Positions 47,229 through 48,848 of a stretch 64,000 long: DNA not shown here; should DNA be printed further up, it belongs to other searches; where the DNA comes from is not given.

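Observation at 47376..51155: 1259-aa fusion of a B12-binding radical SAM domain to a KS-CLF didomain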

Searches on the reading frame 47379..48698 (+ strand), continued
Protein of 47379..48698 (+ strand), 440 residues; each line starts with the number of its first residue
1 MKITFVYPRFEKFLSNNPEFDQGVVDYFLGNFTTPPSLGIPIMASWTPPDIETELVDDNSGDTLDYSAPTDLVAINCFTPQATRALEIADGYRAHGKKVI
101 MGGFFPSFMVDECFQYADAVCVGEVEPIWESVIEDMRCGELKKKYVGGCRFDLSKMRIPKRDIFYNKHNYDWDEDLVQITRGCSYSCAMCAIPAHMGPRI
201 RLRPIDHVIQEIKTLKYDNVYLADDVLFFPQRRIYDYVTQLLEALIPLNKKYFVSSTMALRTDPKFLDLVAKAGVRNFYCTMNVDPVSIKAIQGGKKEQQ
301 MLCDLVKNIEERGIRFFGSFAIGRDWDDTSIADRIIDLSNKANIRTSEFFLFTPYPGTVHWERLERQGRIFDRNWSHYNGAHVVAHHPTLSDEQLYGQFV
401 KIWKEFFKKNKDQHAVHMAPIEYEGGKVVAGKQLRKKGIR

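Call 57: predict_structure(alignment_id=A3)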
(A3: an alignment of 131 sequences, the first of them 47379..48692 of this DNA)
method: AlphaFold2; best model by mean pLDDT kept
length: 438 residues; sequences in the alignment: 131
mean_pLDDT: 92.7   pTM: 0.90
mean pLDDT of the five models: 92.7, 92.3, 92.2, 92.0, 91.9
residues with pLDDT >= 90: 377; 70-90: 26; 50-70: 12; < 50: 23
segments of 3 or more residues with pLDDT < 50: 415-424, 426-438
pLDDT, mean of each block of 10 residues (from residue 1): 98 85 67 90 98 97 97 98 98 98 98 99 98 98 96 98 91 95 96 97 98 97 96 98 98 97 97 98 96 98 98 97 98 98 95 97 98 97 98 97 89 52 46 41
secondary structure, 60 per line:
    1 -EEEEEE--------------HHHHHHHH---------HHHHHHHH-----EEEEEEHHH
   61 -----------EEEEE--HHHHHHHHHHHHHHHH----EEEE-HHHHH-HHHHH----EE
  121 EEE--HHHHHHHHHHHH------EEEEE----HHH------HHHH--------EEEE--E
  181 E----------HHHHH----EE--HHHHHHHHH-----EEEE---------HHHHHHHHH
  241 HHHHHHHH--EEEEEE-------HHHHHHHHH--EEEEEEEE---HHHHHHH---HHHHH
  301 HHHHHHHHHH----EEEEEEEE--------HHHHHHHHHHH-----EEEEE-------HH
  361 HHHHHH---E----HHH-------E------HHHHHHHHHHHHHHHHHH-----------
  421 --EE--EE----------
elements in order: E2-7 H22-29 H39-46 E52-57 E72-76 H79-94 E99-102 H104-108 H110-114 E119-123 H126-137 E144-148 H162-165 E174-177 H192-196 H205-213 E219-222 H232-248 E251-256 H264-272 E275-282 H286-292 H296-310 E315-322 H331-341 E347-351 H359-366 H392-409

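Call 59: search_protein_families(library=pfam, proteins=[L084:11326-13767:+, L084:13764-16064:+, L084:16108-16860:-, L084:16929-17411:-, L084:17215-19890:-, L084:19856-20626:-, L084:20626-21252:-, L084:8271-9698:-, L084:6067-8130:-, L084:4626-6026:+], max_evalue=0.0001)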
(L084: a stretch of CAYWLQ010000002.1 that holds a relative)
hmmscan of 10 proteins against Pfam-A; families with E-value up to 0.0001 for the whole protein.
L084:11326-13767:+ (813 aa): 2 families
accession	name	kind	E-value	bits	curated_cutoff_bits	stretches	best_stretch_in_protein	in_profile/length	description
PF00109.32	ketoacyl-synt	-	6.7e-47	160.6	20.8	2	4-239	3-252/252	Beta-ketoacyl synthase, N-terminal domain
PF02801.28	Ketoacyl-synt_C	-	1.8e-41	141.3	20.8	2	247-359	1-118/119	Beta-ketoacyl synthase, C-terminal domain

L084:13764-16064:+ (766 aa): 2 families
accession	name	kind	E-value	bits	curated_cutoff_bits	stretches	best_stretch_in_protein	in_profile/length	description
PF02801.28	Ketoacyl-synt_C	-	5.7e-38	130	20.8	1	243-356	2-118/119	Beta-ketoacyl synthase, C-terminal domain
PF00109.32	ketoacyl-synt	-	3.9e-33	115.6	20.8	2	3-234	2-252/252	Beta-ketoacyl synthase, N-terminal domain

L084:16108-16860:- (250 aa): 0 families

L084:16929-17411:- (160 aa): 0 families

L084:17215-19890:- (891 aa): 0 families

L084:19856-20626:- (256 aa): 2 families
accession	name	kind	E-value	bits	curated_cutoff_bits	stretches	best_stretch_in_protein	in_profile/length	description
PF12679.13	ABC2_membrane_2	-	2.4e-14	53.7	27.2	1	6-219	2-205/283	ABC-2 family transporter protein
PF01061.29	ABC2_membrane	-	1.5e-05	25.1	26.9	1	3-233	2-196/211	ABC-2 type transporter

L084:20626-21252:- (208 aa): 2 families
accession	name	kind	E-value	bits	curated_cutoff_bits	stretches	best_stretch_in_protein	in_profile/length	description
PF00005.33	ABC_tran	-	9.6e-25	88.2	25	1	2-133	14-137/137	ABC transporter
PF13304.12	AAA_21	-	1.7e-09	38.6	27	1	103-163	236-299/304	AAA domain, putative AbiEii toxin, Type IV TA system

L084:8271-9698:- (475 aa): 1 family
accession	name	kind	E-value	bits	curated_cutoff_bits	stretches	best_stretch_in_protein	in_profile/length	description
PF03629.24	SASA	-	3e-36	125.6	24.8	1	246-470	2-225/226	Carbohydrate esterase, sialic acid-specific acetylesterase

L084:6067-8130:- (687 aa): 3 families
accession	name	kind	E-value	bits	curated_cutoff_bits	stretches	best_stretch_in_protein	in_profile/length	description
PF00072.30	Response_reg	-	3.8e-48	162.7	30.2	3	400-511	1-110/111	Response regulator receiver domain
PF00990.26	GGDEF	-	1.7e-36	125.8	23.8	1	526-683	2-161/161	Diguanylate cyclase, GGDEF domain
PF01627.28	Hpt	-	1.3e-06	28.9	24.6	1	166-225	5-57/84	Hpt domain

L084:4626-6026:+ (466 aa): 1 family
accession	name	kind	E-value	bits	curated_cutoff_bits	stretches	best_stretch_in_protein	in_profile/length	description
PF00150.24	Cellulase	-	1e-13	51.9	23.5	1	62-401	4-269/272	Cellulase (glycosyl hydrolase family 5)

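Call 60: fold_search(model_id=the predicted structure, library=pdb)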
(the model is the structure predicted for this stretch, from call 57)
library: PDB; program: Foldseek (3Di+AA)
matches with E <= 10: 1601; with E <= 0.001: 49
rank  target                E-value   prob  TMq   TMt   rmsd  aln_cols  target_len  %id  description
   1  6fd2_A                8.9e-18  1.00  0.75  0.73   5.2       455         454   16  Radical SAM 1,2-diol dehydratase AprD4 in complex with its substrate paromamine (released 2018-01-17)
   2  6fd2_B                1.4e-17  1.00  0.74  0.71   6.3       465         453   15  Radical SAM 1,2-diol dehydratase AprD4 in complex with its substrate paromamine (released 2018-01-17)
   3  9ccb                  7.0e-16  1.00  0.62  0.65   8.5       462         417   15  X-ray crystal structure of methyl-coenzyme M reductase glutamine methylase (MgmA) from Methanothermobacter marburgensis  (released 2025-01-01)
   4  6wtf_A                4.6e-15  1.00  0.61  0.50   5.6       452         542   16  Structure of radical S-adenosylmethionine methyltransferase, TsrM, from Kitasatospora setae with tryptophan substrate  (released 2020-12-23)
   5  6wtf_B                1.8e-14  1.00  0.67  0.55   5.7       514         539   15  Structure of radical S-adenosylmethionine methyltransferase, TsrM, from Kitasatospora setae with tryptophan substrate  (released 2020-12-23)
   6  6wte_A                2.7e-14  1.00  0.61  0.48   7.0       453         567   14  Structure of radical S-adenosylmethionine methyltransferase, TsrM, from Kitasatospora setae with cobalamin and [4Fe-4S (released 2020-12-23)
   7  6wte_B                4.6e-14  1.00  0.61  0.51   7.0       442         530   15  Structure of radical S-adenosylmethionine methyltransferase, TsrM, from Kitasatospora setae with cobalamin and [4Fe-4S (released 2020-12-23)
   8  5ul3                  6.7e-12  1.00  0.57  0.36  12.5       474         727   15  Structure of Cobalamin-dependent S-adenosylmethionine radical enzyme OxsB with aqua-cobalamin bound (released 2017-04-19)
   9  5ul4                  7.1e-12  1.00  0.56  0.35  12.5       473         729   14  Structure of Cobalamin-dependent S-adenosylmethionine radical enzyme OxsB with aqua-cobalamin and S-adenosylmethionine b (released 2017-04-19)
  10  5ul2                  9.5e-12  1.00  0.61  0.39   6.6       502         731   14  Structure of Apo, SeMet-labeled Cobalamin-dependent S-adenosylmethionine radical enzyme OxsB (released 2017-04-19)
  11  7mjy_A                1.5e-11  1.00  0.62  0.60   6.0       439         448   15  MiaB in the complex with s-adenosyl-L-homocysteine and RNA (released 2021-09-15)
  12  7mjx_A                1.6e-11  1.00  0.61  0.61   5.9       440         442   14  MiaB in the complex with 5'-deoxyadenosine, methionine and RNA (released 2021-09-15)
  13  9a6d_A                1.7e-11  1.00  0.58  0.56   7.3       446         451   12  Integrative model of MTAB-YVFG by crosslinking MS and deep learning (released 2024-09-18)
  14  7mjz                  5.3e-11  1.00  0.62  0.62   6.0       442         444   14  The structure of MiaB with pentasulfide bridge (released 2021-09-15)
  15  7mjv_A                1.2e-10  1.00  0.61  0.60   6.5       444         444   15  MiaB in the complex with s-adenosylmethionine and RNA (released 2021-09-15)
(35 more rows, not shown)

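Call 65: search_protein_families(library=ncbifam, proteins=[P0129], max_evalue=0.00001)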
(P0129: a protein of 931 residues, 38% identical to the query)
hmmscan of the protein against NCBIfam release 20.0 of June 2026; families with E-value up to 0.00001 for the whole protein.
P0129 (931 aa): 24 families
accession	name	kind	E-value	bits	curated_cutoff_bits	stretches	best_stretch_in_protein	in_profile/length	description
TIGR02734.1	crtI_fam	subfamily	2.4e-42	145.3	238.1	1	454-927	1-491/504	phytoene desaturase family protein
TIGR02730.1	carot_isom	equivalog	1.2e-38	133.2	586.9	1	452-922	1-486/493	carotenoid isomerase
TIGR02733.1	desat_CrtD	equivalog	2.5e-31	108.9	549.7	2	620-922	183-486/492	C-3',4' desaturase CrtD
NF058655.1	CrtID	equivalog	2e-28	99.5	640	2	609-916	163-473/478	bifunctional phytoene desaturase/3,4-desaturase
NF045637.1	carotdesatCrtDProt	equivalog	2.6e-26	92.2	580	1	610-911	167-469/485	1-hydroxycarotenoid 3,4-desaturase CrtD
NF042421.1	hydcarot_desat_CrtD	equivalog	8.8e-22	77.2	500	1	453-926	3-485/487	1-hydroxycarotenoid 3,4-desaturase CrtD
NF005560.0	PRK07233.1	equivalog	8.1e-19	67.8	252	2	455-541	4-89/435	hypothetical protein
TIGR04013.1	B12_SAM_MJ_1487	hypoth_equivalog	6.7e-18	64.7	251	1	56-214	31-192/382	TIGR04013 family B12-binding domain/radical SAM domain-containing protein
NF045689.1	BCarotKetCrtO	equivalog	2.2e-16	59.5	1000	1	451-490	3-42/563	beta-carotene ketolase CrtO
TIGR03467.1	HpnE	equivalog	2.2e-12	47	283.05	1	455-538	2-85/430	hydroxysqualene dehydroxylase HpnE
TIGR03471.1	HpnJ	equivalog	8.4e-12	44.7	577.6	1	178-408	202-434/472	hopanoid biosynthesis associated radical SAM protein HpnJ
TIGR04072.2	rSAM_ladder_B12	equivalog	1.9e-11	43.3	360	1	96-224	99-235/443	lipid biosynthesis B12-binding/radical SAM protein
TIGR02026.1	BchE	equivalog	7.4e-11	41.6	481.35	1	173-408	194-429/497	magnesium-protoporphyrin IX monomethyl ester anaerobic oxidative cyclase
TIGR04014.1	B12_SAM_MJ_0865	equivalog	6.8e-10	38.3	360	1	178-365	165-360/434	methyl-coenzyme M reductase glutamine C-methyltransferase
NF053556.1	prodigi_MAP_PigB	equivalog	2.3e-09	36.2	850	1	420-544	124-246/659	prodigiosin MAP biosynthesis oxidoreductase PigB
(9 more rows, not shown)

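Call 66: find_encoding_contigs(protein=P0129, flank=10000, max_places=3)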
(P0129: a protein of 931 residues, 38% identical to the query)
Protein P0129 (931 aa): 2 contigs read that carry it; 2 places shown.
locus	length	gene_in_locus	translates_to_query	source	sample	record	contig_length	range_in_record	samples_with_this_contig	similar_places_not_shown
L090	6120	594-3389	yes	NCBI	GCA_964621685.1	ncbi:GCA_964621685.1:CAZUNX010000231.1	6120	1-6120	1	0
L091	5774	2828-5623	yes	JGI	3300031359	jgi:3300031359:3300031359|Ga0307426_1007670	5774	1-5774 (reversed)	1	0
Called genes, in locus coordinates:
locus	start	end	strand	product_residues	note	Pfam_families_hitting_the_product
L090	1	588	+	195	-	?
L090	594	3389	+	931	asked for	PF02310:B12-binding (weak), PF04055:Radical_SAM, PF00890:FAD_binding_2 (weak), PF01266:DAO (weak), PF01593:Amino_oxidase, PF13450:NAD_binding_8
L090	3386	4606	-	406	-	PF00155:Aminotran_1_2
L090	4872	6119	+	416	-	?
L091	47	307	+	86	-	PF00550:PP-binding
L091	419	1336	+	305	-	PF03279:Lip_A_acyltrans (weak)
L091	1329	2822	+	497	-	PF01266:DAO (faint), PF01593:Amino_oxidase, PF07992:Pyr_redox_2 (faint), PF12831:FAD_oxidored (faint), PF13450:NAD_binding_8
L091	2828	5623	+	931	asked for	PF02310:B12-binding (weak), PF04055:Radical_SAM, PF00890:FAD_binding_2 (weak), PF01266:DAO (weak), PF01593:Amino_oxidase, PF13450:NAD_binding_8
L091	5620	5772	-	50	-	?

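Call 67: find_encoding_contigs(protein=P0123, flank=10000, max_places=2)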
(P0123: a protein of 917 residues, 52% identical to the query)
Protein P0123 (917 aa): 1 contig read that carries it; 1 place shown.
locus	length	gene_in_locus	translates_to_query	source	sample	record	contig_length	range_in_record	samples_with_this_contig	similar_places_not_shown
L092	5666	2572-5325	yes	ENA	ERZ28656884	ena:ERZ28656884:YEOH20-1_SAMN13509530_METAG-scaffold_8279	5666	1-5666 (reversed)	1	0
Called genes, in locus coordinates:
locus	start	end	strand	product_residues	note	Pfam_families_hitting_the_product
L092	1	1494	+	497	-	?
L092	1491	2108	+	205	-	PF03548:LolA (weak)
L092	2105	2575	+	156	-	-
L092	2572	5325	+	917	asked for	PF02310:B12-binding, PF04055:Radical_SAM (weak), PF00109:ketoacyl-synt, PF08545:ACP_syn_III (faint), PF02801:Ketoacyl-synt_C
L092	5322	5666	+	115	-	?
